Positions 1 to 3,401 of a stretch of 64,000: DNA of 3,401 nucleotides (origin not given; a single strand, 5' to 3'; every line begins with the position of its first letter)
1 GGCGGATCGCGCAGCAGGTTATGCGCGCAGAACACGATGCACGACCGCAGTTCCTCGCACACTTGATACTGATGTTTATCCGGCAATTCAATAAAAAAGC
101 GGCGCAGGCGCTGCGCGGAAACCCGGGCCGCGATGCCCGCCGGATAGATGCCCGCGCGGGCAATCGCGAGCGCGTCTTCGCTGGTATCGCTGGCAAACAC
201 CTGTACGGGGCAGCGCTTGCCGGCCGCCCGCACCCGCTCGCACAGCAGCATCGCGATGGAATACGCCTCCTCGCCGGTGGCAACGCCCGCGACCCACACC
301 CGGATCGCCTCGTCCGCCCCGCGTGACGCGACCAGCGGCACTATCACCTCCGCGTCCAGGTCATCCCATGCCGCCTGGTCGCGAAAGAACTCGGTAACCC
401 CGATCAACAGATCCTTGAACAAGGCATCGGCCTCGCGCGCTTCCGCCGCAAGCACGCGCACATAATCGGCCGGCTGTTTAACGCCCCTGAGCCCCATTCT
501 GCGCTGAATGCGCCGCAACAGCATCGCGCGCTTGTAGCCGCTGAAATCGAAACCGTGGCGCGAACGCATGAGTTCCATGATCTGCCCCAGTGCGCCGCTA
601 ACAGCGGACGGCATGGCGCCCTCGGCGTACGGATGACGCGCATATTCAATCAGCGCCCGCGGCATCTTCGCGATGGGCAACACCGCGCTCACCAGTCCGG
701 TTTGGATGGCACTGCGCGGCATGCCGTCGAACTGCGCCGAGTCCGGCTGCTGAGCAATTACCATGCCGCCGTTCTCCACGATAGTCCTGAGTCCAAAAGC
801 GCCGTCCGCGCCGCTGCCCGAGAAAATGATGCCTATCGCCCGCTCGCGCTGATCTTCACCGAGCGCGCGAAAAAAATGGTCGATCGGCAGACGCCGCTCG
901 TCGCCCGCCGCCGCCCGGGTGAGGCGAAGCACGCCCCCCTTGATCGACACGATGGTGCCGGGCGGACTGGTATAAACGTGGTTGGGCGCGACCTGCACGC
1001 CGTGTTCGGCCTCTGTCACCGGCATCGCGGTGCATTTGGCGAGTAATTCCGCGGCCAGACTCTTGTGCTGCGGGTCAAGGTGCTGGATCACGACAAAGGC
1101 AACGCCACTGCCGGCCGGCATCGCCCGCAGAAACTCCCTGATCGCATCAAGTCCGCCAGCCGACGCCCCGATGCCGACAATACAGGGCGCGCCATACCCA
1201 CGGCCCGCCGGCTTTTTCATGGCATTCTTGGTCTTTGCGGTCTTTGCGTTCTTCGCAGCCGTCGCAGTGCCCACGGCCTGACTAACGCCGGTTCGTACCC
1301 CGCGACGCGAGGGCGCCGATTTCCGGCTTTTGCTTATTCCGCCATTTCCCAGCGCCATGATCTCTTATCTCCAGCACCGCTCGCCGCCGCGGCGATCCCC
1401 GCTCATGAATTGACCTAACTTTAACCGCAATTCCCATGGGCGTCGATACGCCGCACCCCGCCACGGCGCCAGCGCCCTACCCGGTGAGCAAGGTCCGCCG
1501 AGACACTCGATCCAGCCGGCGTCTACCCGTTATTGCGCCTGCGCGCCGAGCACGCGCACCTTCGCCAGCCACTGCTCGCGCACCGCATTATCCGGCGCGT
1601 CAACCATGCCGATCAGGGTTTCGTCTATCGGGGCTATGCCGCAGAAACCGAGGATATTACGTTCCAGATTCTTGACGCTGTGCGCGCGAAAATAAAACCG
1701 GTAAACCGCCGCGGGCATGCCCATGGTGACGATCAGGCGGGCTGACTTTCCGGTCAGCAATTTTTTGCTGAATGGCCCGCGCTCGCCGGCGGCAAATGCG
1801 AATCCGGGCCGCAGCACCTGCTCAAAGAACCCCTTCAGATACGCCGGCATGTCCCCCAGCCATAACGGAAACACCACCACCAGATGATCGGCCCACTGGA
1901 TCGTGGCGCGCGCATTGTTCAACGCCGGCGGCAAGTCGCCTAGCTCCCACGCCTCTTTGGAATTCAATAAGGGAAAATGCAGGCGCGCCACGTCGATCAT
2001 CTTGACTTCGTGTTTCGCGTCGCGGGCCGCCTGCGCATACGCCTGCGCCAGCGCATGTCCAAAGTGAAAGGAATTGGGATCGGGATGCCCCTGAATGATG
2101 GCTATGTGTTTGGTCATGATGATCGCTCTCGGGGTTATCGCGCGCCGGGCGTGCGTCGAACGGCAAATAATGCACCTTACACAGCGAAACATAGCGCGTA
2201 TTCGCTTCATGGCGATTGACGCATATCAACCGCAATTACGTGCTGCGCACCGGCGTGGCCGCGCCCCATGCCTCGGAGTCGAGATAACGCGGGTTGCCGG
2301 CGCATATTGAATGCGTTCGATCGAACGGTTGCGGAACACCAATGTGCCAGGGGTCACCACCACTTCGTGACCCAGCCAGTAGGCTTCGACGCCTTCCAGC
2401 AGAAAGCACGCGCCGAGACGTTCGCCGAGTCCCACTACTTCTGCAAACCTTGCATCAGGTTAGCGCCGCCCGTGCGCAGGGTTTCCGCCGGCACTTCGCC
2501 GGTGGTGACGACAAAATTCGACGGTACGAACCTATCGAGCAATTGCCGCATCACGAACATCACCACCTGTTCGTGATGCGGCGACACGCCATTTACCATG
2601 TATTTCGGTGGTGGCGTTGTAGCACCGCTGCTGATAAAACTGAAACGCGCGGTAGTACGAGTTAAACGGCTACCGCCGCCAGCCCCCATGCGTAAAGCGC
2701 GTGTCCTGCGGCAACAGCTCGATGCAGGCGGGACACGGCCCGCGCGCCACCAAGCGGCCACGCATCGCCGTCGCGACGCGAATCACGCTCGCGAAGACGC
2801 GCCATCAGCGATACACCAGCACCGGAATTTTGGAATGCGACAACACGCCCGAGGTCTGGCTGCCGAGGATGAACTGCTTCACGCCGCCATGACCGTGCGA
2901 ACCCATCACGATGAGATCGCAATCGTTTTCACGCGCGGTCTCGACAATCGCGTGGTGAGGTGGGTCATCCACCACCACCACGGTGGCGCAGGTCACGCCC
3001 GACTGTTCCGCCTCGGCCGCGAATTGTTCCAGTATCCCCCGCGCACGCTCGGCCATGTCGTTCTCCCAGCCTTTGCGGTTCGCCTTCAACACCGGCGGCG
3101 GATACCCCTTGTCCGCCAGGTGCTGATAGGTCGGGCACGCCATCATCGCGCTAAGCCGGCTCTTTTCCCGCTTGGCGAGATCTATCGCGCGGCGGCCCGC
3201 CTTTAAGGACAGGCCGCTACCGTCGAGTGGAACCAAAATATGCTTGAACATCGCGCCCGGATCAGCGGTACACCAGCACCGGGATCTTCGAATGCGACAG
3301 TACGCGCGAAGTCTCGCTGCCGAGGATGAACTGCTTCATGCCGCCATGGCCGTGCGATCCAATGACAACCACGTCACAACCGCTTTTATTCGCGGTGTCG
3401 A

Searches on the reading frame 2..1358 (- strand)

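Call 78: search_protein_families(library=pfam, proteins=[window:2-1358:-], max_evalue=0.001)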
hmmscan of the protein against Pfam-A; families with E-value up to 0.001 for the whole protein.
window:2-1358:- (452 aa): 3 families
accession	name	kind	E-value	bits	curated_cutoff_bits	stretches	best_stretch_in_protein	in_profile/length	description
PF01339.22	CheB_methylest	-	1.5e-54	184.8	24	1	61-236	1-174/174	CheB methylesterase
PF01739.24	CheR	-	1.2e-28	100.4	27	1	321-450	2-129/195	CheR methyltransferase, SAM binding domain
PF03705.20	CheR_N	-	1.8e-12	47.2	27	1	259-303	5-49/53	CheR methyltransferase, all-alpha domain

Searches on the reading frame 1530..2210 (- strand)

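Call 46: search_protein_families(library=pfam, proteins=[window:1530-2210:-], max_evalue=0.00001)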
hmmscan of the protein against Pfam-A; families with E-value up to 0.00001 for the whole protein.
window:1530-2210:- (226 aa): 2 families
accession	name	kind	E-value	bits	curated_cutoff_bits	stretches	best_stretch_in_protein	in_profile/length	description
PF02525.22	Flavodoxin_2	-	1.1e-37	130.1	27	1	34-218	1-194/198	Flavodoxin-like fold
PF03358.20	FMN_red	-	1.2e-13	51.3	24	1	36-163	3-115/152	NADPH-dependent FMN reductase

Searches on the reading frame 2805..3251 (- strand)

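Call 46: search_protein_families(library=pfam, proteins=[window:2805-3251:-], max_evalue=0.00001)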
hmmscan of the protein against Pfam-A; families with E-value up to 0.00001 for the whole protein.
window:2805-3251:- (148 aa): 1 family
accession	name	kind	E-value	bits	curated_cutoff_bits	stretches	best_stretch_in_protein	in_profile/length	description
PF00582.32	Usp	-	1.4e-32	113.6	24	1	1-148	1-141/141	Universal stress protein family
